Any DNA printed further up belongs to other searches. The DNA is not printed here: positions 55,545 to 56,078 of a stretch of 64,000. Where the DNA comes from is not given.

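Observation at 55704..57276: Pycsar-like cyclic-nucleotide defence operon with effector-first gene order and an extra coupled small ORF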

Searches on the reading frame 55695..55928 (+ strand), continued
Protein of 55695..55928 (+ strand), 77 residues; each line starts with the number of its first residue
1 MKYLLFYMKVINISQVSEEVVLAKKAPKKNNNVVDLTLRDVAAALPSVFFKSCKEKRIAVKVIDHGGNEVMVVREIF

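Call 66: find_encoding_contigs(protein=P0006, flank=6000, max_places=3)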
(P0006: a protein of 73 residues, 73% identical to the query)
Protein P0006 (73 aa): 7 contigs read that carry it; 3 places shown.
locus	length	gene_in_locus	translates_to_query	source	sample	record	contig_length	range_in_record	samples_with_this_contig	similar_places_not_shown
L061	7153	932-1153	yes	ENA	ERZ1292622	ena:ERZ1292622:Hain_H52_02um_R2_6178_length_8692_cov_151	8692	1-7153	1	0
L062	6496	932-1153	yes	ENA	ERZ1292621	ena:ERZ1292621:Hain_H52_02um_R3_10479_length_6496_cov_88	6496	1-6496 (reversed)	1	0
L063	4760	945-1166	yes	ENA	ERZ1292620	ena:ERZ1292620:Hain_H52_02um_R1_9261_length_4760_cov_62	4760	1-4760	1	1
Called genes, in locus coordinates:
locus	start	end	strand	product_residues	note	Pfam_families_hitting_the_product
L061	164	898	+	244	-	PF11967:RecO_N, PF02565:RecO_C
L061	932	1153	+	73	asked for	-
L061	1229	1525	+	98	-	-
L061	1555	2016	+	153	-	-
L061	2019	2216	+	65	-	-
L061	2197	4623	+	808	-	PF02463:SMC_N, PF13304:AAA_21 (faint)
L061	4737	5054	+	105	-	PF22600:MTPAP-like_central (weak), PF01909:NTP_transf_2, PF18765:Polbeta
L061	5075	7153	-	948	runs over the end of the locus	PF00580:UvrD-helicase, PF13245:AAA_19, PF13361:UvrD_C, PF13538:UvrD_C_2 (faint), PF12705:PDDEXK_1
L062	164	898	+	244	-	PF11967:RecO_N, PF02565:RecO_C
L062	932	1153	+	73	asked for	-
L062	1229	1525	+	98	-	-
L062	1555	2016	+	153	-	-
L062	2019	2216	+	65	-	-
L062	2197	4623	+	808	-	PF02463:SMC_N, PF13304:AAA_21 (faint)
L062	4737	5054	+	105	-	PF22600:MTPAP-like_central (weak), PF01909:NTP_transf_2, PF18765:Polbeta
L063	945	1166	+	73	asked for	-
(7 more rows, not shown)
